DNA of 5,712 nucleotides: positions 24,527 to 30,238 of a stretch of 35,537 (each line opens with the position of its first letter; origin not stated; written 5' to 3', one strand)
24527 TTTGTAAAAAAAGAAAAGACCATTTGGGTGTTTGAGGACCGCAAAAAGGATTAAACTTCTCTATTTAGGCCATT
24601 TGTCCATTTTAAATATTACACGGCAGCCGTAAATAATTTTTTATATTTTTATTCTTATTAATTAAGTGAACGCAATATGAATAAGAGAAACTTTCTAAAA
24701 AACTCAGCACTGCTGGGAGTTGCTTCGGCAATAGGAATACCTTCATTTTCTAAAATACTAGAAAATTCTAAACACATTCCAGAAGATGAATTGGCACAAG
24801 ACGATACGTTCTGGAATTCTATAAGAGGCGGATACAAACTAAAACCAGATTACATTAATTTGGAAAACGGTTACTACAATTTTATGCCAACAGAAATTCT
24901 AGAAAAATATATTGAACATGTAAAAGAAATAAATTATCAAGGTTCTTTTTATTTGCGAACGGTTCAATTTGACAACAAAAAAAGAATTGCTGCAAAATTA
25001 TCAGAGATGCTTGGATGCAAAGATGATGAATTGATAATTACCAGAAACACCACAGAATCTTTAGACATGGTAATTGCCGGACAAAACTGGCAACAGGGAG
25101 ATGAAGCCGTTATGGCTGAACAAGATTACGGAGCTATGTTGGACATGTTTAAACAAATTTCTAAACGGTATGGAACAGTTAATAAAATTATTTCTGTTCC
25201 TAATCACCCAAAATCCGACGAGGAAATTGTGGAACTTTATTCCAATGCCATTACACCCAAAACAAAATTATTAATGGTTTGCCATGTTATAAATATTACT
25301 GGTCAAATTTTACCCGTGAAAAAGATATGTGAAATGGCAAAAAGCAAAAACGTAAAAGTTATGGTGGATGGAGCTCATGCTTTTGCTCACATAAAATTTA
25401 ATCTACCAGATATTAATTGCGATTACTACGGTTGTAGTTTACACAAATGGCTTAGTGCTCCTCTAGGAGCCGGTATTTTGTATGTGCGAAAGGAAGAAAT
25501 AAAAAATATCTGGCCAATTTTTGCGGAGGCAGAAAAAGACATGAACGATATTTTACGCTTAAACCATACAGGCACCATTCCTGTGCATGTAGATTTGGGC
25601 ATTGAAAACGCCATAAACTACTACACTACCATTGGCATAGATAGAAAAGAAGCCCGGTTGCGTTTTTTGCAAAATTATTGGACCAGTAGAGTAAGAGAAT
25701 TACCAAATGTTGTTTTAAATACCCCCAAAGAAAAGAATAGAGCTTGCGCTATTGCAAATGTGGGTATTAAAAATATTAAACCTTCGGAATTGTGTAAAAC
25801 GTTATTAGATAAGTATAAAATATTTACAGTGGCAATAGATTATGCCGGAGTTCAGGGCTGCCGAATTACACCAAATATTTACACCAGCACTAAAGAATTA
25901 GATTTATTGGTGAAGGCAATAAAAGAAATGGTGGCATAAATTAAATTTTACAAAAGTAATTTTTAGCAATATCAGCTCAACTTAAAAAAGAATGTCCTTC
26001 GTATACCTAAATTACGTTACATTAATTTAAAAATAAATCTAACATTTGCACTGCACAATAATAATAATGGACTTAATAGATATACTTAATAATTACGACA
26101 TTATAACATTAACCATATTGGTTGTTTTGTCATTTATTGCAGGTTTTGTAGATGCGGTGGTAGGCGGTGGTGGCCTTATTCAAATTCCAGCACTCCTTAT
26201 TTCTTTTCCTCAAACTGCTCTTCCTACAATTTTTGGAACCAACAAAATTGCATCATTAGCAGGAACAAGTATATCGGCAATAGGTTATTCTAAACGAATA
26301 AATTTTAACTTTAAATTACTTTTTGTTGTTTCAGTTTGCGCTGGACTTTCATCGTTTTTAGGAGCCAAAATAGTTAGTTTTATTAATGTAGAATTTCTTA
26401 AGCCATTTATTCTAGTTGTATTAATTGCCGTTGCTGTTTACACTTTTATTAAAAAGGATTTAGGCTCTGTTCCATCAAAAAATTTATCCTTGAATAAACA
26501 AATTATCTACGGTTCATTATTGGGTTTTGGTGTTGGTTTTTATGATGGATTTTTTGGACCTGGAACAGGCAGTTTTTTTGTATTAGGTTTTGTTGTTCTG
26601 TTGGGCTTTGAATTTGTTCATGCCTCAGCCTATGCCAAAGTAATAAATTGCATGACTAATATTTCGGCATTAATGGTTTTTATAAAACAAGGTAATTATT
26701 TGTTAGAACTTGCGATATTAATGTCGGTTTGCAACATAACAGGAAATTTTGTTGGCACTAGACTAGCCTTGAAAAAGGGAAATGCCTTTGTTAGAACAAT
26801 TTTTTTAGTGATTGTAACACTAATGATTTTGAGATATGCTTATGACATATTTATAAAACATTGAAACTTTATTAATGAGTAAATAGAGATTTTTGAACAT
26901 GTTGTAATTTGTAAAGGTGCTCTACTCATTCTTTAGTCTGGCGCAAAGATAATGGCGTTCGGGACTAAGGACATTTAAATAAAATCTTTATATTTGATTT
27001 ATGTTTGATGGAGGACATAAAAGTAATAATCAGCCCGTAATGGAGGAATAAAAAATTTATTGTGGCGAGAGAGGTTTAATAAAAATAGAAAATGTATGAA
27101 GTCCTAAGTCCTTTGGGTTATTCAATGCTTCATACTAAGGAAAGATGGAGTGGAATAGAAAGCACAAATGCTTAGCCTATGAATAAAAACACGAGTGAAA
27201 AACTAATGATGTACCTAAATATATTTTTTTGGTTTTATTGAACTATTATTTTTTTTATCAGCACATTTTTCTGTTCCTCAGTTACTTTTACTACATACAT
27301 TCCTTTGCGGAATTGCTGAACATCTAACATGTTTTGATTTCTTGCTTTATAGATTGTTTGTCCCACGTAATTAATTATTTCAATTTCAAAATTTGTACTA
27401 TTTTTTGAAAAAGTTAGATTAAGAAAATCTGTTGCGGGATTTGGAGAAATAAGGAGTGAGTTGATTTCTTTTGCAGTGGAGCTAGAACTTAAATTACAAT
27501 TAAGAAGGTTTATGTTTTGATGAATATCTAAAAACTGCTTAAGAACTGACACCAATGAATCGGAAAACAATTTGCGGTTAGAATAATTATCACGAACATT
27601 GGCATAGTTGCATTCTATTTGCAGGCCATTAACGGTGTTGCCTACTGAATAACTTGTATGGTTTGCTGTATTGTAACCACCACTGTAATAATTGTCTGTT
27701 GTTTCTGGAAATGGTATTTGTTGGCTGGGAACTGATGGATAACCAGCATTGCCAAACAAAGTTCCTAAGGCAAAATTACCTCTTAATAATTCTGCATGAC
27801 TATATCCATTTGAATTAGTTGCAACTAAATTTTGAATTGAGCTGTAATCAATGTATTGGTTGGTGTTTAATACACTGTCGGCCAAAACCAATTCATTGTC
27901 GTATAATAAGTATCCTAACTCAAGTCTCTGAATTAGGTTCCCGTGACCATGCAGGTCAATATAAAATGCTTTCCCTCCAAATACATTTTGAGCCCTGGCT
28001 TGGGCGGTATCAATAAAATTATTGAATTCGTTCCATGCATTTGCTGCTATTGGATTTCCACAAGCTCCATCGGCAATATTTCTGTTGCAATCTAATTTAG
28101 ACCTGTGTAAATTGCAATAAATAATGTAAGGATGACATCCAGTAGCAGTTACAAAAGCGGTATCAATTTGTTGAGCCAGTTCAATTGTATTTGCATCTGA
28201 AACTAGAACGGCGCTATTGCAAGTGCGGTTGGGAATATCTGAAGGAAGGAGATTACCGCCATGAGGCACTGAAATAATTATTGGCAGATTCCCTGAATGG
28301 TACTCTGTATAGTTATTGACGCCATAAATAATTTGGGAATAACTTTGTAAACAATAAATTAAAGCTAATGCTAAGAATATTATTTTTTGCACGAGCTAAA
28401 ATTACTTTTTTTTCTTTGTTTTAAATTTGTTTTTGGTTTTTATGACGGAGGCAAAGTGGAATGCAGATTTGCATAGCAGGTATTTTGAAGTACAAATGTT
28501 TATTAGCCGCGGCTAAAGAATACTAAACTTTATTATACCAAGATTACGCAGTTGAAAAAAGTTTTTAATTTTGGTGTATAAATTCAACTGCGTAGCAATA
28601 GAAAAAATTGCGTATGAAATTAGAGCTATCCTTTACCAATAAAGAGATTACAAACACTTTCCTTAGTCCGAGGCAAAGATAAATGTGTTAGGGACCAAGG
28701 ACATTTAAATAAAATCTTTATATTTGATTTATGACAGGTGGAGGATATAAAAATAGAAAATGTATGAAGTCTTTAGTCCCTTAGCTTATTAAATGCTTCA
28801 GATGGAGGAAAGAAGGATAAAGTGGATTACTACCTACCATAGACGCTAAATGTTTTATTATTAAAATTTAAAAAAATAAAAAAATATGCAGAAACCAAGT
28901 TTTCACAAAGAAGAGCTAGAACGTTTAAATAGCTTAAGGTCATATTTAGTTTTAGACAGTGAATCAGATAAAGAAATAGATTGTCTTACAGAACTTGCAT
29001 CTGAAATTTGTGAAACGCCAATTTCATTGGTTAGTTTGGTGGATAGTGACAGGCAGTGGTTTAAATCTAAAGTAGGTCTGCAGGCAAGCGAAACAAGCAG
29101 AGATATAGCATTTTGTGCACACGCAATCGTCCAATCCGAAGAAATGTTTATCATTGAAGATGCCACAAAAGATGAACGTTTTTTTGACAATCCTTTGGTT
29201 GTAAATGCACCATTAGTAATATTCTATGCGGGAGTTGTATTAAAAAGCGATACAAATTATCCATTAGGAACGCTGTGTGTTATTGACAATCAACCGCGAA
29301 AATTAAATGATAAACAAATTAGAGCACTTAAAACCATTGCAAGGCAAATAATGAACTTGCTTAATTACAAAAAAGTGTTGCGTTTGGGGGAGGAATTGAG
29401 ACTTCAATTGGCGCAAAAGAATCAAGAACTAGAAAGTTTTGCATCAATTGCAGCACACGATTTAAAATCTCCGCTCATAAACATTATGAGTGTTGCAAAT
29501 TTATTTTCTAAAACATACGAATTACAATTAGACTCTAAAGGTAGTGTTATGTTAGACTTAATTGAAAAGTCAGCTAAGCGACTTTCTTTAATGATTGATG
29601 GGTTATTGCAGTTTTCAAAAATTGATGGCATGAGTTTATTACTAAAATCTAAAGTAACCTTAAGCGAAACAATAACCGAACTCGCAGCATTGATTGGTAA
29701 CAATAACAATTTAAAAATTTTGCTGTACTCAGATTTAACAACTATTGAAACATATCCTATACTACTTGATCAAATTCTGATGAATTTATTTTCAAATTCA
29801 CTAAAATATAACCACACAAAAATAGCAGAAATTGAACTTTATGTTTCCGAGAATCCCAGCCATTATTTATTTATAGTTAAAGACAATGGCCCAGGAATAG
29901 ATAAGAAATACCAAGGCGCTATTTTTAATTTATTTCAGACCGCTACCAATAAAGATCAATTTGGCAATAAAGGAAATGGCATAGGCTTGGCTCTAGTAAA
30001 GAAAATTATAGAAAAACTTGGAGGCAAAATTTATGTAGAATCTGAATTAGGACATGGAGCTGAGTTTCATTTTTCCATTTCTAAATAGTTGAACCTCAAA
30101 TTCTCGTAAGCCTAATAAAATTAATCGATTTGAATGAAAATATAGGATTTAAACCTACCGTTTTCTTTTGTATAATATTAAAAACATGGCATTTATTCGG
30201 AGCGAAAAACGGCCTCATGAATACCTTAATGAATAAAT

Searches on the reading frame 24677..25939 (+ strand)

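Call 50: search_protein_families(library=pfam, proteins=[window:24677-25939:+], max_evalue=0.001)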
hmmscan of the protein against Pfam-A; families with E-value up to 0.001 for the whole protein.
window:24677-25939:+ (420 aa): 5 families
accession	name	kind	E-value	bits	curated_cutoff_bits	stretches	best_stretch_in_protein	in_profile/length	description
PF00266.25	Aminotran_5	-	1.6e-44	152.8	21.5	1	103-383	47-334/371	Aminotransferase class-V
PF00155.27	Aminotran_1_2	-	1.7e-10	41.1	19.7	1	58-235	2-189/361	Aminotransferase class I and II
PF01053.26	Cys_Met_Meta_PP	-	5.2e-09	35.6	27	1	137-237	87-179/381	Cys/Met metabolism PLP-dependent enzyme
PF01041.23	DegT_DnrJ_EryC1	-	4.8e-07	29.8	19.8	1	99-236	24-150/360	DegT/DnrJ/EryC1/StrS aminotransferase family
PF01212.27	Beta_elim_lyase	-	0.00027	20.8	27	1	193-277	126-218/288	Beta-eliminating lyase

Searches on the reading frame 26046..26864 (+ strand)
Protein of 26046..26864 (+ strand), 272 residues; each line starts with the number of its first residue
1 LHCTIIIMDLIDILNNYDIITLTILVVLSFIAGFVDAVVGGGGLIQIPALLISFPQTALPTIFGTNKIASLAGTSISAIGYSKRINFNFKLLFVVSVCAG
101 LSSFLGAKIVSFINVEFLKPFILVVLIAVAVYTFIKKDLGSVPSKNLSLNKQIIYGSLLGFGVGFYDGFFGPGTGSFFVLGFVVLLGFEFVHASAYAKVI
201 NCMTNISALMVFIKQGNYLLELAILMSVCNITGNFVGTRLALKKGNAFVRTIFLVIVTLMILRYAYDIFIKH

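Call 50: search_protein_families(library=pfam, proteins=[window:26046-26864:+], max_evalue=0.001)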
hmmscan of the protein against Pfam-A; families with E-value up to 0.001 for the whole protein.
window:26046-26864:+ (272 aa): 1 family
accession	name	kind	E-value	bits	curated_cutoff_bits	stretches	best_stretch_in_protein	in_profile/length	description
PF01925.25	TauE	-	3.2e-44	151.8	32.6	1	26-263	2-236/237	Sulfite exporter TauE/SafE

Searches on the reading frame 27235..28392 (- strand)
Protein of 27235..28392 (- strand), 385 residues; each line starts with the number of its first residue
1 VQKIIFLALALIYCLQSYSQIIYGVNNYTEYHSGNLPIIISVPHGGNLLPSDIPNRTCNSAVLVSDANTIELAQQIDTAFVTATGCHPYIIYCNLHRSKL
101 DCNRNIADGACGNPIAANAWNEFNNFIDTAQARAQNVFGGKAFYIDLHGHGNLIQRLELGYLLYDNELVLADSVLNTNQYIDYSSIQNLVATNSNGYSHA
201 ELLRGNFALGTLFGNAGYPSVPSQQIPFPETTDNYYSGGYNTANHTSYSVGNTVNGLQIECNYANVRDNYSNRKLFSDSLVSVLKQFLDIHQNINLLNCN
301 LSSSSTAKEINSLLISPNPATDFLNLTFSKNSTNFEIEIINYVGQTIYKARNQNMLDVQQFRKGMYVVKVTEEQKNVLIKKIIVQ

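Call 50: search_protein_families(library=pfam, proteins=[window:27235-28392:-], max_evalue=0.001)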
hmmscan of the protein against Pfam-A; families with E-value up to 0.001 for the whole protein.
window:27235-28392:- (385 aa): 2 families
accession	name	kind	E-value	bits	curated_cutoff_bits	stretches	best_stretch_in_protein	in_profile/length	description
PF18962.6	Por_Secre_tail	-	8.7e-14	52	27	1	315-384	1-75/75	Secretion system C-terminal sorting domain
PF05013.17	FGase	-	1.6e-05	25.6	28.9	1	37-263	2-215/219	N-formylglutamate amidohydrolase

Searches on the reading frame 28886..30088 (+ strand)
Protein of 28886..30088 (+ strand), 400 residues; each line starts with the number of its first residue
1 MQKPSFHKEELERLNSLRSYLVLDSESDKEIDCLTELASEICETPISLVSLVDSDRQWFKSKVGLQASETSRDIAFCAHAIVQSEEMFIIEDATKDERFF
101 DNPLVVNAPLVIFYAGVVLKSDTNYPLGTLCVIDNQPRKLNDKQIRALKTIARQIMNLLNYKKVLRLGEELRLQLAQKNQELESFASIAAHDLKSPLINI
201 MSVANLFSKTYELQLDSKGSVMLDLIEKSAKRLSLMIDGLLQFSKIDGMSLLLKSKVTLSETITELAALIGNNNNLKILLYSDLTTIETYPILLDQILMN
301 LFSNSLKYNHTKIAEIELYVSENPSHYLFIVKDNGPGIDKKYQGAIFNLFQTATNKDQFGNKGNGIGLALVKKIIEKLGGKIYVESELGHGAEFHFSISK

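Call 3: search_protein_families(library=pfam, proteins=[window:28886-30088:+], max_evalue=0.1)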
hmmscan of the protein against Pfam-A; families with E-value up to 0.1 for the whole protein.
window:28886-30088:+ (400 aa): 7 families
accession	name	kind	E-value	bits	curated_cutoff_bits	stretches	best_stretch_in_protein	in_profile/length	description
PF02518.31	HATPase_c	-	1.1e-21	77.7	26.4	1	291-398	3-107/111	Histidine kinase-, DNA gyrase B-, and HSP90-like ATPase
PF00512.31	HisKA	-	2e-11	44.2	26.9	1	183-247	3-64/66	His Kinase A (phospho-acceptor) domain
PF01590.32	GAF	-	5.3e-10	40.4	22.4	1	34-157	9-131/133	GAF domain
PF13185.12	GAF_2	-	0.00028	21.5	28.6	1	35-159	9-135/136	GAF domain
PF13589.12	HATPase_c_3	-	0.0044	17.5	25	1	296-369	5-80/137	Histidine kinase-, DNA gyrase B-, and HSP90-like ATPase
PF14501.12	HATPase_c_5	-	0.0049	17.2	22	1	296-387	8-91/102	GHKL domain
PF12163.13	HobA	-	0.053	13.5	27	0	140-229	22-106/180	DNA replication regulator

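Call 4: search_protein_families(library=ncbifam, proteins=[window:28886-30088:+], max_evalue=0.1)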
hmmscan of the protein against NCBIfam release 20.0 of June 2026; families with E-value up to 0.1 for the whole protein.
window:28886-30088:+ (400 aa): 83 families (the best 25 are shown)
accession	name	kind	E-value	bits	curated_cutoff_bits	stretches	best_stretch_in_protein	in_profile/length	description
NF047465.1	hybrid_HK_LvrA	exception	5.4e-34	117.3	1200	1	174-400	592-818/819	hybrid histidine kinase/response regulator LvrA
NF047874.1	MASE3_PAS_HK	subfamily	3.7e-30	105.3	560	1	156-397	373-622/655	MASE3 domain-containing sensor histidine kinase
NF046044.1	PnpS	equivalog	1e-29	103.8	400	1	179-398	167-389/390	two-component system histidine kinase PnpS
NF045595.1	HK_scytonemin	equivalog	1.6e-27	96.2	865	1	173-395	405-630/637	scytonemin biosynthesis sensor histidine kinase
TIGR02956.1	TMAO_torS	equivalog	4e-27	94.7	676.5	1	183-398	465-680/967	TMAO reductase system sensor histidine kinase/response regulator TorS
NF038297.2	hybrid_HK_HrmK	equivalog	5.7e-27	94.6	725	1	138-396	191-453/607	hybrid histidine kinase/response regulator HrmK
TIGR02966.1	phoR_proteo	equivalog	1e-26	93.8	334.2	1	177-397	109-332/333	phosphate regulon sensor histidine kinase PhoR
NF006800.0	PRK09303.1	equivalog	4.4e-26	91.7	342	1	151-398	123-375/383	histidine kinase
NF008468.0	PRK11360.1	equivalog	6.2e-26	90.9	646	1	186-396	400-604/616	two-component system sensor histidine kinase AtoS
NF041832.1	near_NosP_CTERM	subfamily_domain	6.9e-26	91.2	400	1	184-398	9-223/370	NahK/ErcS family hybrid sensor histidine kinase/response regulator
NF008312.0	PRK11100.1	equivalog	1.4e-25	90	356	1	162-396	237-470/477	two-component system sensor histidine kinase CreC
NF041947.1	LuxQ_Vibrio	equivalog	3e-24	85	1200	1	185-398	475-694/843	quorum-sensing autoinducer 2 sensor kinase/phosphatase LuxQ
NF008302.0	PRK11091.1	equivalog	5.9e-24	84.3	838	1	175-398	276-503/779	aerobic respiration two-component sensor histidine kinase ArcB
NF041735.1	hist_kin_RppB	equivalog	4.8e-23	81.6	400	1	179-397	213-436/438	two-component system sensor histidine kinase RppB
NF008318.0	PRK11107.1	equivalog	1.8e-22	79.2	890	1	185-398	296-516/920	two-component sensor histidine kinase BarA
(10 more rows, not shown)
